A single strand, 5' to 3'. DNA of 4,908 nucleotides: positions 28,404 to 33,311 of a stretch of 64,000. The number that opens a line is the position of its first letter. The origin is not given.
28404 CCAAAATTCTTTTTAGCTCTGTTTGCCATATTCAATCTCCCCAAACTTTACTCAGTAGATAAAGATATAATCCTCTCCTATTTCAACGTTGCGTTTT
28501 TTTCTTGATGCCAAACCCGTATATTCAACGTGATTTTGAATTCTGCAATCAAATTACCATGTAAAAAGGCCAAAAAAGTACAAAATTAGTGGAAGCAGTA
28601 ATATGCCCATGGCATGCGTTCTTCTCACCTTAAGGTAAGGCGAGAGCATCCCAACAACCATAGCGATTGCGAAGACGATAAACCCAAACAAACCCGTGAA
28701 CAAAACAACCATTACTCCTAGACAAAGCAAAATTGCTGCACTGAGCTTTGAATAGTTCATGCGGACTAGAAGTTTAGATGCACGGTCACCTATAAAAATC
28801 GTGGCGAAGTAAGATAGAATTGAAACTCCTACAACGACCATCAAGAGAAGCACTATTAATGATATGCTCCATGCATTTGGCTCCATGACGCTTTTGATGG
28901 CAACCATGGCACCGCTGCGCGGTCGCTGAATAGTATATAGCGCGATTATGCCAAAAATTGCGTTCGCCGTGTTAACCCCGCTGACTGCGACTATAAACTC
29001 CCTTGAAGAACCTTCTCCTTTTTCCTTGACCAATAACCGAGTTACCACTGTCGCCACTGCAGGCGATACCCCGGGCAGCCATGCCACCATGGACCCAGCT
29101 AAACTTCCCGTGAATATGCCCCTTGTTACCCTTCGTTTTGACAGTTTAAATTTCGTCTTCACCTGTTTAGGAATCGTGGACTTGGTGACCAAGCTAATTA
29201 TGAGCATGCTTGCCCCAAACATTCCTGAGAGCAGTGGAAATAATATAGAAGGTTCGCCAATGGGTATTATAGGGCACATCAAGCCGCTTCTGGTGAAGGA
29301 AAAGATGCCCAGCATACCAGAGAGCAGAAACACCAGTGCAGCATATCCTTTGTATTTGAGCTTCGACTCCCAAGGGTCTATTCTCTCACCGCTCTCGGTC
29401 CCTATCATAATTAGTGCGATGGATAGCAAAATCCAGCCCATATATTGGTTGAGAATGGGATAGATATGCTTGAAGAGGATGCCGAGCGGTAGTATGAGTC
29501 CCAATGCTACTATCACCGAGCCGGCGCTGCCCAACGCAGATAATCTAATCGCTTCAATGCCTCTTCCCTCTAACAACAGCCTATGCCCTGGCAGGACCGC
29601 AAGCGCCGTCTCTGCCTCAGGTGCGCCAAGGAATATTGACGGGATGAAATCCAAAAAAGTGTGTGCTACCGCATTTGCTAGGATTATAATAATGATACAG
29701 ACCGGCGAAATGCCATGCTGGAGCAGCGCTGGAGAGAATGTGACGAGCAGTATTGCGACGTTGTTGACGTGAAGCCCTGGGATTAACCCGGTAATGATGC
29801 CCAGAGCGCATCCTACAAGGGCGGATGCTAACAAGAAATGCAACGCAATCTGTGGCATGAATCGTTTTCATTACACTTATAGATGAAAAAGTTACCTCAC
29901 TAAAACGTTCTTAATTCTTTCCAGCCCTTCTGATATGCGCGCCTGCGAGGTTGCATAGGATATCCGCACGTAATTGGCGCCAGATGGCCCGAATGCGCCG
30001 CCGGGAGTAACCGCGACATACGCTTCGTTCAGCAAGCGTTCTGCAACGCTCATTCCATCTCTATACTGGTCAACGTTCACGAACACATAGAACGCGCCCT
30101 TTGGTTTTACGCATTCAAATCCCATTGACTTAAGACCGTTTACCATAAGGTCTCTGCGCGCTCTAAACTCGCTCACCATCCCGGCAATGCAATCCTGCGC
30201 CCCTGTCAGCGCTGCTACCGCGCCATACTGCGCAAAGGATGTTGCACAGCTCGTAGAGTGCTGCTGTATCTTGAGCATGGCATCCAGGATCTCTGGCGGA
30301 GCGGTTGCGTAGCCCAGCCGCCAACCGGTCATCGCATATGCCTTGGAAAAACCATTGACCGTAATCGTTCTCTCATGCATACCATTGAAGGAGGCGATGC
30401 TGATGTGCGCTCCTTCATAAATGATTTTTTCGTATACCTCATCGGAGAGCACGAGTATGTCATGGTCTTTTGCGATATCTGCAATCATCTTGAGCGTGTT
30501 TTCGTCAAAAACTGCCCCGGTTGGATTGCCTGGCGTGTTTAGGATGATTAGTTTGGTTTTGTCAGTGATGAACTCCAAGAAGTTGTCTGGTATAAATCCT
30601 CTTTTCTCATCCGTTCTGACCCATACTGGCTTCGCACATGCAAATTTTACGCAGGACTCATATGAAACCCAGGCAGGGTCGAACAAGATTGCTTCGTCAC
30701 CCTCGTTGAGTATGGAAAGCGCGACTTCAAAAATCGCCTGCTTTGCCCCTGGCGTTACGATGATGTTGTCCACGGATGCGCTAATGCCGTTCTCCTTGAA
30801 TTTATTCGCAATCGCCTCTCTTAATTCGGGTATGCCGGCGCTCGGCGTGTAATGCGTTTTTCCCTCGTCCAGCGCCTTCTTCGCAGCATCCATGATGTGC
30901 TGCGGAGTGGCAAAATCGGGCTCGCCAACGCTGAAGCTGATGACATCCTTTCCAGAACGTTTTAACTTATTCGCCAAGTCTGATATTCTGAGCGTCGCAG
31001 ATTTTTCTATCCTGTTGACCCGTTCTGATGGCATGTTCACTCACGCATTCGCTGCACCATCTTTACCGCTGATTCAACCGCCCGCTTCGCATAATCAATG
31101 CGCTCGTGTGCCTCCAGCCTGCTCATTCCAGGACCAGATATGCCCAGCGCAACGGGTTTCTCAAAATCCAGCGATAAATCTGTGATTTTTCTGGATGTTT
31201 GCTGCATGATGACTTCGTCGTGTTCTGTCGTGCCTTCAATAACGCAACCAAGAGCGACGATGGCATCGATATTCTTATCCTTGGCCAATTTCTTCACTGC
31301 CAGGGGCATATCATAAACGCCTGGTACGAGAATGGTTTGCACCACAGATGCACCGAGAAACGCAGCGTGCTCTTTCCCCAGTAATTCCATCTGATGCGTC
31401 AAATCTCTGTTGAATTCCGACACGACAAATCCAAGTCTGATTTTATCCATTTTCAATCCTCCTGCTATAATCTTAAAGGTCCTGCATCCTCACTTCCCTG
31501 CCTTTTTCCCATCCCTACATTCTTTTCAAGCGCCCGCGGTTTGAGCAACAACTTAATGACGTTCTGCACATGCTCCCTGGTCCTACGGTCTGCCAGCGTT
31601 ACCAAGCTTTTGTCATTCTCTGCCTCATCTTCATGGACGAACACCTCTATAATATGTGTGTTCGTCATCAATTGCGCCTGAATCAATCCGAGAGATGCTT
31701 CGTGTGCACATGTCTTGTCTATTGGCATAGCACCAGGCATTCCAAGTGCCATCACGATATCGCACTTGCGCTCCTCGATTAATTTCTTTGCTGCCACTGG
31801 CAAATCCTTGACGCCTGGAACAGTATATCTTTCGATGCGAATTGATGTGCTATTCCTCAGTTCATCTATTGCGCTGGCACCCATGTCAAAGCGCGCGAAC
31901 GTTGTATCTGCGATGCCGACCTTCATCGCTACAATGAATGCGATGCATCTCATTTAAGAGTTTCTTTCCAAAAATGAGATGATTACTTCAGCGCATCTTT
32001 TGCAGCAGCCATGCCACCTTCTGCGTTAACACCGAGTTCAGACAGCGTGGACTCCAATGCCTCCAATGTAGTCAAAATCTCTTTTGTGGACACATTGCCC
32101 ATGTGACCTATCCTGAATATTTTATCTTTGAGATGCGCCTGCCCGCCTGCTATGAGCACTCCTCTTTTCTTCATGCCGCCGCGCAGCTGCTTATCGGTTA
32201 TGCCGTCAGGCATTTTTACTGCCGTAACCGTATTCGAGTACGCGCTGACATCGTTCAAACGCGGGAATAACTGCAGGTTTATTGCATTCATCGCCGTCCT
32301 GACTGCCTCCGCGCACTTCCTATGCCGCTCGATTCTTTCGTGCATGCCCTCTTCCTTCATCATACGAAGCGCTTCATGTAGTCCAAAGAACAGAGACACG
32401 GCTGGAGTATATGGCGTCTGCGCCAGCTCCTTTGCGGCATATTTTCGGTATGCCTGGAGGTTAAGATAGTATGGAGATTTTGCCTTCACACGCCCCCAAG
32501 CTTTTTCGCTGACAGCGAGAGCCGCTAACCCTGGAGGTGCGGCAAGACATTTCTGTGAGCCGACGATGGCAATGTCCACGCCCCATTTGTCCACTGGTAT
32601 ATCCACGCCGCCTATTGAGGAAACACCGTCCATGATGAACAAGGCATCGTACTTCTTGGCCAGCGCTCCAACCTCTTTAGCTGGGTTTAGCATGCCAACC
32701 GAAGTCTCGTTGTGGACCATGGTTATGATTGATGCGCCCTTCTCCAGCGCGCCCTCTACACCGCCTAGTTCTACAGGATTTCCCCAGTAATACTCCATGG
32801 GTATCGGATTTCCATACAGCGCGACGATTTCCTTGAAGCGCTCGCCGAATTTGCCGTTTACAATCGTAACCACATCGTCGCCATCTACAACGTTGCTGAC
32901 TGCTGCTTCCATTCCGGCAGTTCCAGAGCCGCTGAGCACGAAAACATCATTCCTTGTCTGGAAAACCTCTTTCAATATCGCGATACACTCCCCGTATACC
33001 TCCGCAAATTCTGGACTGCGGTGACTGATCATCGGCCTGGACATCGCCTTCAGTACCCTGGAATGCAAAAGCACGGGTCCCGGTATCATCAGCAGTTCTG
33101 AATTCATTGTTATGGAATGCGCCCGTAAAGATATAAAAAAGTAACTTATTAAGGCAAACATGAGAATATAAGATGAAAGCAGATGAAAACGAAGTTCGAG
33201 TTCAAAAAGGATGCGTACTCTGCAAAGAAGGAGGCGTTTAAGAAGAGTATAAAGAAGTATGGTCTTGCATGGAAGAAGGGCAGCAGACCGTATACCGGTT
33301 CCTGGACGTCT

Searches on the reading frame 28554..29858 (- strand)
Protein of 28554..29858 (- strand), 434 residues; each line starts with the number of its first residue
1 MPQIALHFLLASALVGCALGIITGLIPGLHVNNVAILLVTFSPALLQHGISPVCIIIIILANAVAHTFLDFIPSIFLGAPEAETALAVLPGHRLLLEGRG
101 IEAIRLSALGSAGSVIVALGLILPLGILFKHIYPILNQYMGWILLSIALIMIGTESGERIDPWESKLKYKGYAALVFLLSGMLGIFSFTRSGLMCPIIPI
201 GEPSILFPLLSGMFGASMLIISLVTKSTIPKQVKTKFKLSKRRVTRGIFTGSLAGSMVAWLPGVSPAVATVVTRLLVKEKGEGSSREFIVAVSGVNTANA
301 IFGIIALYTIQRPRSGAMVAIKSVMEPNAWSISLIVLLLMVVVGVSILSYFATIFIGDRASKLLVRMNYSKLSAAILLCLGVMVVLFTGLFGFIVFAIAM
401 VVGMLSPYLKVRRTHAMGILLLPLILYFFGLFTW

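Call 8: search_protein_families(library=pfam, proteins=[window:28554-29858:-])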
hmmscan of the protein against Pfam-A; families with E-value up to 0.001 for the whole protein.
window:28554-29858:- (434 aa): 1 family
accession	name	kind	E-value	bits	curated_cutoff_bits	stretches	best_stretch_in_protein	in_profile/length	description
PF01970.21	TctA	-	1.5e-66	225.3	28.9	1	10-417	1-422/423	Tripartite tricarboxylate transporter TctA family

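Call 9: find_encoding_contigs(protein=window:28554-29858:-, flank=10000, max_places=6)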
Protein window:28554-29858:- (434 aa): 1 contig read that carries it; 1 place shown.
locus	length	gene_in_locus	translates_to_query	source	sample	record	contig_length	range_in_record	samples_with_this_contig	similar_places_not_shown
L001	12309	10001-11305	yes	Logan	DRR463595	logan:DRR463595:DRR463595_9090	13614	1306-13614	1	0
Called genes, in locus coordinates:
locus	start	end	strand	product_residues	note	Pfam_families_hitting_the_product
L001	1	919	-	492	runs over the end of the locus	PF00662:Proton_antipo_N (weak), PF10125:NADHdeh_related (faint), PF00361:Proton_antipo_M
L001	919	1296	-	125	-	PF00420:Oxidored_q2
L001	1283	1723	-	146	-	PF04039:MnhB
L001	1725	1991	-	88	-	PF20501:MbhE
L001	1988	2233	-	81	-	PF13244:MbhD, PF00499:Oxidored_q3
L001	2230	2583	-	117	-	PF03334:PhaG_MnhG_YufB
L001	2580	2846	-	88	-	PF04066:MrpF_PhaF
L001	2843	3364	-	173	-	PF01899:MNHE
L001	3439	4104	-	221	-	PF23023:Anti-Pycsar_Apyc1 (faint), PF00753:Lactamase_B, PF19583:ODP (weak), PF12706:Lactamase_B_2 (weak)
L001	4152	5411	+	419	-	PF01964:ThiC_Rad_SAM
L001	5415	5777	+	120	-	PF01903:CbiX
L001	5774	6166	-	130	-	PF00731:AIRC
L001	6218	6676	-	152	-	-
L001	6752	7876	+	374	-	PF00266:Aminotran_5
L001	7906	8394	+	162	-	PF00885:DMRL_synthase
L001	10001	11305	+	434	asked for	PF01970:TctA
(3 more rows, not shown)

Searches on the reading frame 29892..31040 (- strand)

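Call 8: search_protein_families(library=pfam, proteins=[window:29892-31040:-])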
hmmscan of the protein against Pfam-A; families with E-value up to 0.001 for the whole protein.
window:29892-31040:- (382 aa): 4 families
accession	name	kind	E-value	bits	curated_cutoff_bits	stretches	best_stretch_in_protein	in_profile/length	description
PF00155.27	Aminotran_1_2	-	1.7e-73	248.3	19.7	1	31-376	1-361/361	Aminotransferase class I and II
PF01053.26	Cys_Met_Meta_PP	-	2.9e-08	33.1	27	1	94-203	71-176/381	Cys/Met metabolism PLP-dependent enzyme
PF00266.25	Aminotran_5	-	1.7e-06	27.7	21.5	1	85-202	55-177/371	Aminotransferase class-V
PF01041.23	DegT_DnrJ_EryC1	-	0.00073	19.3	19.8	0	107-200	55-145/360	DegT/DnrJ/EryC1/StrS aminotransferase family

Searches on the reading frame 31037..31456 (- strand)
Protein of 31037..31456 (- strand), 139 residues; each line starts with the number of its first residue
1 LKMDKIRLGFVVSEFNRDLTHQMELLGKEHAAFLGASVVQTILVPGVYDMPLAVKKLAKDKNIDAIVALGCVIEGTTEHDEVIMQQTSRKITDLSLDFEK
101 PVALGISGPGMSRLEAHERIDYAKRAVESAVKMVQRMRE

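Call 8: search_protein_families(library=pfam, proteins=[window:31037-31456:-])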
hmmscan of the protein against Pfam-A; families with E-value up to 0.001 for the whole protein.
window:31037-31456:- (139 aa): 1 family
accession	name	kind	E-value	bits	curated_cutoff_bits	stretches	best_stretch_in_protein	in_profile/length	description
PF00885.24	DMRL_synthase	-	4.6e-36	124.2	26.7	1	6-137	2-138/139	6,7-dimethyl-8-ribityllumazine synthase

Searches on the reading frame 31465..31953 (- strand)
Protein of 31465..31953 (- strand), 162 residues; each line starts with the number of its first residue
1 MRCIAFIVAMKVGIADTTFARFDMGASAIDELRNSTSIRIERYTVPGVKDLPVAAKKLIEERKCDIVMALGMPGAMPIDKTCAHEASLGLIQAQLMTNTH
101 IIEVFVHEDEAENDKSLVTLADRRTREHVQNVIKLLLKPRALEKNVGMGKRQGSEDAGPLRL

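Call 8: search_protein_families(library=pfam, proteins=[window:31465-31953:-])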
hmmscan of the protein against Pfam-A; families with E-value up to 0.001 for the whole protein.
window:31465-31953:- (162 aa): 1 family
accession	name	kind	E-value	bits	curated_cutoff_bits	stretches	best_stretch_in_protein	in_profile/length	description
PF00885.24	DMRL_synthase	-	4.6e-18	65.9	26.7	1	10-136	2-135/139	6,7-dimethyl-8-ribityllumazine synthase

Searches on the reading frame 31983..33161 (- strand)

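Call 8: search_protein_families(library=pfam, proteins=[window:31983-33161:-])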
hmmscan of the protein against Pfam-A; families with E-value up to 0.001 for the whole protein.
window:31983-33161:- (392 aa): 1 family
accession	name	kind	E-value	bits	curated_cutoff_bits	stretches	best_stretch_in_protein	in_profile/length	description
PF00266.25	Aminotran_5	-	4.4e-24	85.6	21.5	1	44-342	33-340/371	Aminotransferase class-V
